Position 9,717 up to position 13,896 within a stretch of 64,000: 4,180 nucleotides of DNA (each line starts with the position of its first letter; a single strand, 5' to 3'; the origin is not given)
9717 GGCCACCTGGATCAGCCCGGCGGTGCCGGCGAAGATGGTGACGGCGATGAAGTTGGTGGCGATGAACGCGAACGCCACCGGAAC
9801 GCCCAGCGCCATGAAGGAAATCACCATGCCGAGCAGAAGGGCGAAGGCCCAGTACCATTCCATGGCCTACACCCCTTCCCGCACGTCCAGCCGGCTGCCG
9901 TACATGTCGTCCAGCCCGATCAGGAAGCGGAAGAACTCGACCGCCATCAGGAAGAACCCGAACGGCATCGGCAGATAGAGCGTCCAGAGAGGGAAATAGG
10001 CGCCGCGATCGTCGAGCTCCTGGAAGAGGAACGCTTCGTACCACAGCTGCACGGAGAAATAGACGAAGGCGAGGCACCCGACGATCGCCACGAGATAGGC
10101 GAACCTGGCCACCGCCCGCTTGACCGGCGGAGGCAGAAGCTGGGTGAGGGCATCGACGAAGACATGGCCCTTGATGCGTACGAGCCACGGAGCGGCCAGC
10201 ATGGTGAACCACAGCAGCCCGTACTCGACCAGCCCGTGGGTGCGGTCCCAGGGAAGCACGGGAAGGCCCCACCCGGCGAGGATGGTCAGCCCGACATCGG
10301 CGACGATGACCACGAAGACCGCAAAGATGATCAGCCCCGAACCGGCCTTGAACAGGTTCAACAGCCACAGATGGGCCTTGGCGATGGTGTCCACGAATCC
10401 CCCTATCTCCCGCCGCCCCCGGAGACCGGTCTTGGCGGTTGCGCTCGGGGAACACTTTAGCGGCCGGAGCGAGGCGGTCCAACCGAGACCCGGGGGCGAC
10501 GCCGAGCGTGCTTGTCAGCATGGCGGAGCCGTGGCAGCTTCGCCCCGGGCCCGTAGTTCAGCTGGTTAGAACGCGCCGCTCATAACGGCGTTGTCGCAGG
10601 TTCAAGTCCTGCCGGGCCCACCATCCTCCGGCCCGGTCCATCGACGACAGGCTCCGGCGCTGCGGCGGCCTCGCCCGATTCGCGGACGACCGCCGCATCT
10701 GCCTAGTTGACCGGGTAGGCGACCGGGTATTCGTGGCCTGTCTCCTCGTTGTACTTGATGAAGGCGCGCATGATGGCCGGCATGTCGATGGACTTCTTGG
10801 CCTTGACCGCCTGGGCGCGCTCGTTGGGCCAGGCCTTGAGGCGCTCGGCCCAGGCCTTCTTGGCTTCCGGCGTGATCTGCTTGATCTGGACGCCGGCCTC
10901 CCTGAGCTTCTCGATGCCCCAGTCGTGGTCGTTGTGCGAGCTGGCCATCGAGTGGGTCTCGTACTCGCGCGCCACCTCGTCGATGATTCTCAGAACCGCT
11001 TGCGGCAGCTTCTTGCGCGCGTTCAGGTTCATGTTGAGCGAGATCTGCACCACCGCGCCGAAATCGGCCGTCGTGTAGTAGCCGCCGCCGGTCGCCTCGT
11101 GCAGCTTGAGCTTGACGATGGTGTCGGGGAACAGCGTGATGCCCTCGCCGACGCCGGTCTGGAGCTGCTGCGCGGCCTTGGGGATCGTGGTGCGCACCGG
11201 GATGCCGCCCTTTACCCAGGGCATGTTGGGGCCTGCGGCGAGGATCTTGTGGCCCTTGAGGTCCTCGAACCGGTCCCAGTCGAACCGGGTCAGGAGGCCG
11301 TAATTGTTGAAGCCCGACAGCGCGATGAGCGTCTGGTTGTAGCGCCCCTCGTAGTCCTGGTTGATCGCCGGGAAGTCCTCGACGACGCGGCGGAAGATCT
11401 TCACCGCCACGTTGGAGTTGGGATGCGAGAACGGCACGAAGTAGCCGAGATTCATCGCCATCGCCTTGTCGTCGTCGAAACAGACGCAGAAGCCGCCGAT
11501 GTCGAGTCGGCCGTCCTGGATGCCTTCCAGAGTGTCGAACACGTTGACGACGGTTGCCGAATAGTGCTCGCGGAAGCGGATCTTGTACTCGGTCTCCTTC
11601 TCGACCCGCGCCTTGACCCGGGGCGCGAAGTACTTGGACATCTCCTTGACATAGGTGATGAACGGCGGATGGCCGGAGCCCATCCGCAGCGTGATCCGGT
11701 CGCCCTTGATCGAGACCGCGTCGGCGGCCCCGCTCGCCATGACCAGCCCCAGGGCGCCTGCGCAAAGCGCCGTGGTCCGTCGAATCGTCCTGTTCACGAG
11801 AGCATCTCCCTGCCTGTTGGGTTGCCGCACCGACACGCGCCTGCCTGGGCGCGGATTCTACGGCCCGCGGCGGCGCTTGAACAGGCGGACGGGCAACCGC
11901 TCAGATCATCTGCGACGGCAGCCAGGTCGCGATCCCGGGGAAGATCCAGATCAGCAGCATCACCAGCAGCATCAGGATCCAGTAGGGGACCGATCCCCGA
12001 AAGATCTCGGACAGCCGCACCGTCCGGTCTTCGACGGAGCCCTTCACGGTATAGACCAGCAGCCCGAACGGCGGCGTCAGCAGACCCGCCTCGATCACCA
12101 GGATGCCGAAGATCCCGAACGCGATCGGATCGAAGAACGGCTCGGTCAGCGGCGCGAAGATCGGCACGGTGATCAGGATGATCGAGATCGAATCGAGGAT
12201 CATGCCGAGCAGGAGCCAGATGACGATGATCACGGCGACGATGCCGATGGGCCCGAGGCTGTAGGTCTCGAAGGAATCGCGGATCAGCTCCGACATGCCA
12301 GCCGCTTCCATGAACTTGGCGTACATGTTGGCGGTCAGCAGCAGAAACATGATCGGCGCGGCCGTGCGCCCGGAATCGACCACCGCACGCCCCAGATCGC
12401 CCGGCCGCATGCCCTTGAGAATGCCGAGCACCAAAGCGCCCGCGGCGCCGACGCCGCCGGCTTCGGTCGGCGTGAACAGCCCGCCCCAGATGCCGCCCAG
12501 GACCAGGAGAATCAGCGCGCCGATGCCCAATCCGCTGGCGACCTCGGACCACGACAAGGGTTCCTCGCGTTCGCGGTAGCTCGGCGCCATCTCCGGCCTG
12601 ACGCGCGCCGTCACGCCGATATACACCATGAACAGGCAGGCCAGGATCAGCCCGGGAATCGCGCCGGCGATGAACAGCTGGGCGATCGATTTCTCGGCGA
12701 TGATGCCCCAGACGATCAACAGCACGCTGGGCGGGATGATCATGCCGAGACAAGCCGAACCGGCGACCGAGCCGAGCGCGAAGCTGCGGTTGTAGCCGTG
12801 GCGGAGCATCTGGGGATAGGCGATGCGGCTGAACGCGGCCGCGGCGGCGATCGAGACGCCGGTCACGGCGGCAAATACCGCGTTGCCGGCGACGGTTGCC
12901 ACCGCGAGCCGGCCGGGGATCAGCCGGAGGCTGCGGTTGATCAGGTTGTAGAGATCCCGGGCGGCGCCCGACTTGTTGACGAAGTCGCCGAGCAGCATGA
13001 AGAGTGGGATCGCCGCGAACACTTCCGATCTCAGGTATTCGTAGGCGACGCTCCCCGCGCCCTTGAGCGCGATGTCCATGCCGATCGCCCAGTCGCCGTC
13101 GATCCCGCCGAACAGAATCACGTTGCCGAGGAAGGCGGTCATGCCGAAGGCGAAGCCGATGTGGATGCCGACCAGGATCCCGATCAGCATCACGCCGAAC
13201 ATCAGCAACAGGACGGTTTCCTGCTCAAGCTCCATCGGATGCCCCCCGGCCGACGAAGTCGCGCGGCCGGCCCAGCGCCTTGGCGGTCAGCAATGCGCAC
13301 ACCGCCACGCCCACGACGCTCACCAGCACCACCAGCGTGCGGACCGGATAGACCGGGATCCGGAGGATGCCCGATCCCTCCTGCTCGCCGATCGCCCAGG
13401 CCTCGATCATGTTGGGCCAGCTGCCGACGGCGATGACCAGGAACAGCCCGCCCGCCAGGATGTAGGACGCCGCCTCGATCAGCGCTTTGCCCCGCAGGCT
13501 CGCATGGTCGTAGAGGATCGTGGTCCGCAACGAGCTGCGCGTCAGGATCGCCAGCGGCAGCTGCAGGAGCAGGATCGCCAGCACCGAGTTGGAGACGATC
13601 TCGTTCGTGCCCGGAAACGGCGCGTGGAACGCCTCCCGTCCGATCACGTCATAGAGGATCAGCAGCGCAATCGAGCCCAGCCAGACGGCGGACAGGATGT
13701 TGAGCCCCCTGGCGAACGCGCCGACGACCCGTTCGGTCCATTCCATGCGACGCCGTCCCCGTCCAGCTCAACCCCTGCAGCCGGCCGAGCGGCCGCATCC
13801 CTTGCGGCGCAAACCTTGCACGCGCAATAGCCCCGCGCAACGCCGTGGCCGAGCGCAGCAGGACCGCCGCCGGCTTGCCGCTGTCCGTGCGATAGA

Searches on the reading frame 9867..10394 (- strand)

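Call 53: search_protein_families(library=pfam, proteins=[window:9867-10394:-], max_evalue=0.00001)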
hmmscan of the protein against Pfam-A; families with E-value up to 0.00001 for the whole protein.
window:9867-10394:- (175 aa): 1 family
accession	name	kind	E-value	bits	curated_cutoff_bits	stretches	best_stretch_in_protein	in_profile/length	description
PF04290.18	DctQ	-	3.9e-16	59.6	28.3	1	49-158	21-126/132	Tripartite ATP-independent periplasmic transporters, DctQ component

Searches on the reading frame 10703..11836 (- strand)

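Call 53: search_protein_families(library=pfam, proteins=[window:10703-11836:-], max_evalue=0.00001)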
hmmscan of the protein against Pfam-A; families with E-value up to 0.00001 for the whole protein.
window:10703-11836:- (377 aa): 1 family
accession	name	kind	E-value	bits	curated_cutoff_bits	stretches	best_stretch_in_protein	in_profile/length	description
PF03480.18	DctP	-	3.2e-12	46.8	23.4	1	73-335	17-277/286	Bacterial extracellular solute-binding protein, family 7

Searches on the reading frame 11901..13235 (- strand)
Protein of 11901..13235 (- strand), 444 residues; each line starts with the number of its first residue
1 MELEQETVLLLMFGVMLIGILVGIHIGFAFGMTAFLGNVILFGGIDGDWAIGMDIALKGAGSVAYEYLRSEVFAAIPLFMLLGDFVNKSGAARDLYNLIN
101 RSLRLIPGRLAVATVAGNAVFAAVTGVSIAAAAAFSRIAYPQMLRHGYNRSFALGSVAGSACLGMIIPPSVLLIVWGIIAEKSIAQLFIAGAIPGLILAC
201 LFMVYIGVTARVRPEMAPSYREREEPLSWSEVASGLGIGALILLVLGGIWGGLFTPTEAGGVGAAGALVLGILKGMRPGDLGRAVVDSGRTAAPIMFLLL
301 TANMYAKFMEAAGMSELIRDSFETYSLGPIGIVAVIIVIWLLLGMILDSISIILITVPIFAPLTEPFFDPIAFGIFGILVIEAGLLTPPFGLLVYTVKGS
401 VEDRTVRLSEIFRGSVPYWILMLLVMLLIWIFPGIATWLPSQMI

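Call 53: search_protein_families(library=pfam, proteins=[window:11901-13235:-], max_evalue=0.00001)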
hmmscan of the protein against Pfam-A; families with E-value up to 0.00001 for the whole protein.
window:11901-13235:- (444 aa): 1 family
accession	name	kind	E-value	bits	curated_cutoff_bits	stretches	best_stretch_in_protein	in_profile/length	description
PF06808.19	DctM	-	9.2e-75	252.4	23.8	1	13-435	1-413/413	Tripartite ATP-independent periplasmic transporter, DctM component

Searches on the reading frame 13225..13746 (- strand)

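Call 53: search_protein_families(library=pfam, proteins=[window:13225-13746:-], max_evalue=0.00001)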
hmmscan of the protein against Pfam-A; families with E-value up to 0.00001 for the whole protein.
window:13225-13746:- (173 aa): 1 family
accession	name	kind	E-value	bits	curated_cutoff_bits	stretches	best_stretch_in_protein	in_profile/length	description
PF04290.18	DctQ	-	2.6e-19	69.9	28.3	1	26-152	1-123/132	Tripartite ATP-independent periplasmic transporters, DctQ component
